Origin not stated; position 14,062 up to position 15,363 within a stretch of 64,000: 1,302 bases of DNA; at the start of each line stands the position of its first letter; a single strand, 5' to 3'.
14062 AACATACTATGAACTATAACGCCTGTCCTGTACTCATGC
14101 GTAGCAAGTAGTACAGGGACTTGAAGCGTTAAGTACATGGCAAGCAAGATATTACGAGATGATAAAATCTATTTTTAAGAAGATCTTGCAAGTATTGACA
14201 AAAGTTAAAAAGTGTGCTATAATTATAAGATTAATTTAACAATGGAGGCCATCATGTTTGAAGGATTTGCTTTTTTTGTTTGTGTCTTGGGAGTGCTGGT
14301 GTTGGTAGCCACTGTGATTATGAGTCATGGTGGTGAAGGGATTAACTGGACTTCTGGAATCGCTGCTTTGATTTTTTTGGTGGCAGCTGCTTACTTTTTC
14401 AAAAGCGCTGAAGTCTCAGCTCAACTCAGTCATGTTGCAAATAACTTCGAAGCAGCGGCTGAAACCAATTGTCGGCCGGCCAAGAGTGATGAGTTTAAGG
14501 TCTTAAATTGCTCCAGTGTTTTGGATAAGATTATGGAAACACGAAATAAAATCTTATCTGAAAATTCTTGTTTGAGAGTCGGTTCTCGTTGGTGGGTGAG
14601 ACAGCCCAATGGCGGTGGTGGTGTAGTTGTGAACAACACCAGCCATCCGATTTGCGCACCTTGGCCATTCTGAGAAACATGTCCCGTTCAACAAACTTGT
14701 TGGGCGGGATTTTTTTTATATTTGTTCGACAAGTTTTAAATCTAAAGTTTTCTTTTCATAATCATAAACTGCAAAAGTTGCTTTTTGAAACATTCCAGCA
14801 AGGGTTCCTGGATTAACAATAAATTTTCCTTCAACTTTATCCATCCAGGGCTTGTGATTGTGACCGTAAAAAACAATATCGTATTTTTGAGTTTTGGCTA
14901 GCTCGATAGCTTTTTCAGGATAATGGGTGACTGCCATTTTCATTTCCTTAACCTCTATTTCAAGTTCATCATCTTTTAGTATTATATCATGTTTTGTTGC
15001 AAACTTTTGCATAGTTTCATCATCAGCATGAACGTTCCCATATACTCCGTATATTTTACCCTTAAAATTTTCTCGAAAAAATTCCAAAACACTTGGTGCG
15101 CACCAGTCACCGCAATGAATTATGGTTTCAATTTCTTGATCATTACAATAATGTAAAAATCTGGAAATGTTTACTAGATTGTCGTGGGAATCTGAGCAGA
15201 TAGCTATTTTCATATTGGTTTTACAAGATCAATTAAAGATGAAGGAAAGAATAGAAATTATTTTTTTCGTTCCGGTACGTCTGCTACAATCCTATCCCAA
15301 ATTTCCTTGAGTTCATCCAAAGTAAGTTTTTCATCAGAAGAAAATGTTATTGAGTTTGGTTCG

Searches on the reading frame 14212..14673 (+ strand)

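Call 9: search_protein_families(library=pfam, proteins=[window:14212-14673:+], max_evalue=0.01)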
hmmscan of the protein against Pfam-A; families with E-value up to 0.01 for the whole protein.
window:14212-14673:+ (153 aa): 1 family
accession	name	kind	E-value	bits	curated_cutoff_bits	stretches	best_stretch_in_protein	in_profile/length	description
PF11026.13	DUF2721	-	0.0043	17.4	28.3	1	7-67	60-121/129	Protein of unknown function (DUF2721)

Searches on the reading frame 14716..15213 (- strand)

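Call 9: search_protein_families(library=pfam, proteins=[window:14716-15213:-], max_evalue=0.01)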
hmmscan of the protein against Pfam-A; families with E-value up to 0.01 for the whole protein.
window:14716-15213:- (165 aa): 3 families
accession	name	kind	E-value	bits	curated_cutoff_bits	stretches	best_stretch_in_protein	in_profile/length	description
PF12850.12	Metallophos_2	-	2.7e-31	109.1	27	1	1-154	1-153/154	Calcineurin-like phosphoesterase superfamily domain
PF00149.33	Metallophos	-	1.6e-10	42.2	21.5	2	1-71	1-80/191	Calcineurin-like phosphoesterase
PF14582.11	Metallophos_3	-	3.6e-05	23.7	28.2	1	101-160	201-257/259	Metallophosphoesterase, calcineurin superfamily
